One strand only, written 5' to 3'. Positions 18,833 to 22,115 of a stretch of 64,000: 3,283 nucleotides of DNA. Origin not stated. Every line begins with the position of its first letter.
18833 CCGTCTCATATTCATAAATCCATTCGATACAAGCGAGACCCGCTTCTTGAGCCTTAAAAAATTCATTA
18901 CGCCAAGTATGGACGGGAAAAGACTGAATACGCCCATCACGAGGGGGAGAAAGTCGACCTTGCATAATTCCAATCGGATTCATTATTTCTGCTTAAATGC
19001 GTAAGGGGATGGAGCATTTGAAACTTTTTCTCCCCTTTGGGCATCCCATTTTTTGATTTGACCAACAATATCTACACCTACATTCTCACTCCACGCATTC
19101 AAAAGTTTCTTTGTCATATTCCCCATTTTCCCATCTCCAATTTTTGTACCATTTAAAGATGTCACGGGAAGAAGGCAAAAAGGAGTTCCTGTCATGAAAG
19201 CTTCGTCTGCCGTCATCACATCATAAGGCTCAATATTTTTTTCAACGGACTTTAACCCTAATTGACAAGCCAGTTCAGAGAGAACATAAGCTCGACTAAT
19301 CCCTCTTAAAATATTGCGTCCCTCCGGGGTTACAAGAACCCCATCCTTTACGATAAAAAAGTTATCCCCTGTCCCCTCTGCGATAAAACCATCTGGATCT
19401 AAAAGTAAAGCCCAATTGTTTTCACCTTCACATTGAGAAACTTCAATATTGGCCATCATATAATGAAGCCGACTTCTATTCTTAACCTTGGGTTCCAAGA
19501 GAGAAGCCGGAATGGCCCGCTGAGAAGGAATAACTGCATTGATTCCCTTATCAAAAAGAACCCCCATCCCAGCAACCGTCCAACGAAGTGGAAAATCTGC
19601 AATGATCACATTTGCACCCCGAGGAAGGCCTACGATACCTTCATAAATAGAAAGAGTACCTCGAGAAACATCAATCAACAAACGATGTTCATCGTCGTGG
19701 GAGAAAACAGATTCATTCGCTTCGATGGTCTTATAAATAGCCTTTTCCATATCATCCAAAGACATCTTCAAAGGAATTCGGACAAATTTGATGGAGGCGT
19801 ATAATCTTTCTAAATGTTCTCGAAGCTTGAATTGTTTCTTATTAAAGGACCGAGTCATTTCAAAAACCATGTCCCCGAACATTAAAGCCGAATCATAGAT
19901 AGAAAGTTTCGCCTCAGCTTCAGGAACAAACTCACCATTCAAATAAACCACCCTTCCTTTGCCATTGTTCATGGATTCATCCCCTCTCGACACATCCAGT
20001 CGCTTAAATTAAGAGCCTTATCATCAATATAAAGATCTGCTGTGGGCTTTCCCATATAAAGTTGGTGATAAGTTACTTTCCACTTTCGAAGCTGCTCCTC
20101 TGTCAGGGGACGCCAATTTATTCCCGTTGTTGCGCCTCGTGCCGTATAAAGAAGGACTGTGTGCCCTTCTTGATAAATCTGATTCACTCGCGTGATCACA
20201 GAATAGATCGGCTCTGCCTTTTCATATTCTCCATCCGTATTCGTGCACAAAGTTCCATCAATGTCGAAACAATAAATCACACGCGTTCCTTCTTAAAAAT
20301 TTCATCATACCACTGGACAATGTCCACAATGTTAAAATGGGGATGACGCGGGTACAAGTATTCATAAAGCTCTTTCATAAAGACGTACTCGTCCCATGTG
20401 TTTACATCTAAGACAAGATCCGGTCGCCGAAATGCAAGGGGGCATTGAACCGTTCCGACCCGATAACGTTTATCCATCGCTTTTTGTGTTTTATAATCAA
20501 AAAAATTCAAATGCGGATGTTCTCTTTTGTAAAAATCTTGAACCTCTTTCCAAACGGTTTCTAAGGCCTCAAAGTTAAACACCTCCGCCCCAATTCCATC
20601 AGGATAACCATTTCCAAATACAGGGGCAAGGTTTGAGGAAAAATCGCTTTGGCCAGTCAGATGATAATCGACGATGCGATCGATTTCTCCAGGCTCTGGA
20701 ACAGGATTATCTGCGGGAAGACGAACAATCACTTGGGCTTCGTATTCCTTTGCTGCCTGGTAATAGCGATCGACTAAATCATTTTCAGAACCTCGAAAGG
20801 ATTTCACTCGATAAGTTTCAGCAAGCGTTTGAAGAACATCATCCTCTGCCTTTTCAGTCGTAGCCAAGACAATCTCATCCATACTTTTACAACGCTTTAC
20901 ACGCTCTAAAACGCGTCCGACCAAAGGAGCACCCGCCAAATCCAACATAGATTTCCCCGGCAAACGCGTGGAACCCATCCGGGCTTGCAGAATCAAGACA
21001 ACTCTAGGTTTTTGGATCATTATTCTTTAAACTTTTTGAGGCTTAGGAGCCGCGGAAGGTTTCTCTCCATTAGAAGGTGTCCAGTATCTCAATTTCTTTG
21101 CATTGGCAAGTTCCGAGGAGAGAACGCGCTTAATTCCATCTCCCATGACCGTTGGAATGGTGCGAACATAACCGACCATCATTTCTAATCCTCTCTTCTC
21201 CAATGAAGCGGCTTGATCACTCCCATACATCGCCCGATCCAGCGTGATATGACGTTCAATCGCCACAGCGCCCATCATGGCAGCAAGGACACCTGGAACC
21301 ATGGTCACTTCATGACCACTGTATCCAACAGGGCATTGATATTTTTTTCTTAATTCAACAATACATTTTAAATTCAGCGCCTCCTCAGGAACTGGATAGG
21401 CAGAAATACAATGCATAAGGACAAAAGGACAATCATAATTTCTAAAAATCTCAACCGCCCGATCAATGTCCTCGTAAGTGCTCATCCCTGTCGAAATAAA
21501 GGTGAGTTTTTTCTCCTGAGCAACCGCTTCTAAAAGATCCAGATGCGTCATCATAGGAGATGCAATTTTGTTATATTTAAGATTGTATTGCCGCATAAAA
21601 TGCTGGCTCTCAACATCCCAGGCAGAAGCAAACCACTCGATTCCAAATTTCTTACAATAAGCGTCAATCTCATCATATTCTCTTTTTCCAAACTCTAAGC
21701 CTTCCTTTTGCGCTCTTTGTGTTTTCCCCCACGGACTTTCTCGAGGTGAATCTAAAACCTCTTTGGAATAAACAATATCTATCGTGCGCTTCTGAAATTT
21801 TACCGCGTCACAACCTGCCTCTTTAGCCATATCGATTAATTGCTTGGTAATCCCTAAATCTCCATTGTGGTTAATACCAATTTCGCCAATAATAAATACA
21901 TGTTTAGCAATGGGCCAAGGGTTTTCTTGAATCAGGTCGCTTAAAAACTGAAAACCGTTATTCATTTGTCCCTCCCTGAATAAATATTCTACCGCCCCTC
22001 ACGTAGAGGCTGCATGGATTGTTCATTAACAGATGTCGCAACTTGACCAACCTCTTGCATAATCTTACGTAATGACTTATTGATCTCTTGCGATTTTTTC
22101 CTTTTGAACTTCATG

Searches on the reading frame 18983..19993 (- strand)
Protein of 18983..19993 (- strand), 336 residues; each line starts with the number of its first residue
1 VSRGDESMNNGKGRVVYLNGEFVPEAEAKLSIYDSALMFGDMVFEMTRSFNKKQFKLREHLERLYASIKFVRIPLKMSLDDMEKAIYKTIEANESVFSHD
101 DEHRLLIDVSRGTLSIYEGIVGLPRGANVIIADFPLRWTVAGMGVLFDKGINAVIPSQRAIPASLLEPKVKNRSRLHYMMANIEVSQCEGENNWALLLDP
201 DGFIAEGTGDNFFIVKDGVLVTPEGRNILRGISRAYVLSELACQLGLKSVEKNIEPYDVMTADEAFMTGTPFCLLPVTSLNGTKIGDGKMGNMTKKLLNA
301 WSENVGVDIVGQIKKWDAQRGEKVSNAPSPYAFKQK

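Call 7: search_protein_families(library=pfam, proteins=[window:18983-19993:-])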
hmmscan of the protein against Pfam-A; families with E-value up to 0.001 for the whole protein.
window:18983-19993:- (336 aa): 1 family
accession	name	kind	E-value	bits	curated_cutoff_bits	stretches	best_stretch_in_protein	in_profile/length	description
PF01063.24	Aminotran_4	-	1.4e-43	149.8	28.5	1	43-279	2-222/223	Amino-transferase class IV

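Call 16: search_protein_families(library=ncbifam, proteins=[window:18983-19993:-], max_evalue=0.00001)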
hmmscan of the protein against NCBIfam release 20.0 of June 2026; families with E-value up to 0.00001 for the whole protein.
window:18983-19993:- (336 aa): 18 families
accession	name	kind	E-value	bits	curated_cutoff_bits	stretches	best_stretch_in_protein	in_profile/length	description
NF006185.0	PRK08320.1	subfamily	1.9e-62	211.1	363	1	14-305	3-283/292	branched-chain amino acid aminotransferase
TIGR01122.1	ilvE_I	equivalog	2e-54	184.8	245.55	1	17-305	1-284/298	branched-chain-amino-acid transaminase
NF009126.0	PRK12479.1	equivalog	3.2e-51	174.3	518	1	14-301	4-280/299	branched-chain-amino-acid transaminase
NF005146.0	PRK06606.1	equivalog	7.8e-48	163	279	1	13-305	6-292/307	branched-chain amino acid transaminase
NF005209.0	PRK06680.1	subfamily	3.6e-38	131.1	320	2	192-304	168-280/286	D-amino-acid transaminase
TIGR01121.1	D_amino_aminoT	equivalog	1e-33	116.8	277.45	1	16-304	2-274/276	D-amino-acid transaminase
NF005726.0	PRK07544.1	equivalog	1.5e-33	116.2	396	2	171-305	157-288/295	branched-chain amino acid aminotransferase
NF005800.0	PRK07650.1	equivalog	5.6e-29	101.3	308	1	15-303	2-274/290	aminodeoxychorismate lyase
NF009066.0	PRK12400.1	equivalog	2.4e-28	99.4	538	2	195-304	172-281/290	D-amino-acid transaminase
NF009896.0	PRK13356.1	equivalog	5.2e-21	75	262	1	193-303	175-284/287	branched-chain amino acid aminotransferase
NF004761.0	PRK06092.1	equivalog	1.3e-18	67.2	260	1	26-294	8-261/268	aminodeoxychorismate lyase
NF005888.0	PRK07849.1-3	equivalog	9.3e-18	64.2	273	1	32-286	31-275/298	aminodeoxychorismate lyase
TIGR03461.1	pabC_Proteo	equivalog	1.7e-17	63.5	176.85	1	27-290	7-255/262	aminodeoxychorismate lyase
NF009897.0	PRK13357.1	equivalog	8.6e-11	41.2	307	1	203-300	231-338/358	branched-chain amino acid aminotransferase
NF005886.0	PRK07849.1-1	equivalog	9e-10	38.3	253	1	34-289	32-276/291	aminodeoxychorismate lyase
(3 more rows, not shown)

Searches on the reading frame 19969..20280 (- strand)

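Call 56: search_protein_families(library=pfam, proteins=[window:19969-20280:-], max_evalue=0.01)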
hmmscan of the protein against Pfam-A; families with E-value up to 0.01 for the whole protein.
window:19969-20280:- (103 aa): 1 family
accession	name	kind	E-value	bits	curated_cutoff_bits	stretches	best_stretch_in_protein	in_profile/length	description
PF25109.1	HAD_PNKP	-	0.00021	21.9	27.6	1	3-78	4-89/143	Polynucleotide kinase PNKP phosphatase domain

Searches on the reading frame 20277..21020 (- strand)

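Call 7: search_protein_families(library=pfam, proteins=[window:20277-21020:-])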
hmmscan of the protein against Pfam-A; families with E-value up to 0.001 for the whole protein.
window:20277-21020:- (247 aa): 2 families
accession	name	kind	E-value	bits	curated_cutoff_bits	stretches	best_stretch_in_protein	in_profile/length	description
PF02348.25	CTP_transf_3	-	3.2e-30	106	22.6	1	9-174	2-163/217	Cytidylyltransferase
PF12804.13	NTP_transf_3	-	2.6e-05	24.9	27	1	14-120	11-111/160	MobA-like NTP transferase domain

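Call 16: search_protein_families(library=ncbifam, proteins=[window:20277-21020:-], max_evalue=0.00001)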
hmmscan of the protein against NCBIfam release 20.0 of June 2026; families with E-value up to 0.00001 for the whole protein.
window:20277-21020:- (247 aa): 6 families
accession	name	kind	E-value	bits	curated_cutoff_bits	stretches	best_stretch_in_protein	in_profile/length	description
NF009905.0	PRK13368.1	subfamily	1.9e-18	66.7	255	1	7-121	3-115/243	3-deoxy-manno-octulosonate cytidylyltransferase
NF003952.0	PRK05450.1-5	subfamily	4.3e-17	62.1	193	1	6-121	2-117/250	3-deoxy-manno-octulosonate cytidylyltransferase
NF003948.0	PRK05450.1-1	equivalog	2.6e-12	46.5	281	1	4-128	3-128/248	3-deoxy-manno-octulosonate cytidylyltransferase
NF003950.0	PRK05450.1-3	subfamily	4.9e-12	45.7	234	1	7-119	3-116/248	3-deoxy-manno-octulosonate cytidylyltransferase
TIGR00466.1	kdsB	equivalog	2.6e-09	36.8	155.2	1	8-134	4-130/241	3-deoxy-manno-octulosonate cytidylyltransferase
TIGR04321.1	spiroSPASM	subfamily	1.9e-07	30.1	250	1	30-237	21-221/510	spiro-SPASM protein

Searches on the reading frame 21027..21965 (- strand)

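Call 8: search_protein_families(library=pfam, proteins=[window:21027-21965:-])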
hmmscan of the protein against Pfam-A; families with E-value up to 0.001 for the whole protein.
window:21027-21965:- (312 aa): 1 family
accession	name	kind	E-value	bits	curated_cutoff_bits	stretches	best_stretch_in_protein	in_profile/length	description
PF03102.20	NeuB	-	1.4e-68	231.4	22.1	1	43-279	1-241/241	NeuB family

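Call 16: search_protein_families(library=ncbifam, proteins=[window:21027-21965:-], max_evalue=0.00001)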
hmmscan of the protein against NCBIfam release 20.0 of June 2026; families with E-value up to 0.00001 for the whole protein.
window:21027-21965:- (312 aa): 2 families
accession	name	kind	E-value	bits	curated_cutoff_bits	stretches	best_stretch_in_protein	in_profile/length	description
TIGR03569.1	NeuB_NnaB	equivalog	1.2e-68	231.6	399.65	1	23-290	1-274/329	N-acetylneuraminate synthase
TIGR03586.1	PseI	equivalog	7.3e-53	179.9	340.25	1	23-283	2-266/327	pseudaminic acid synthase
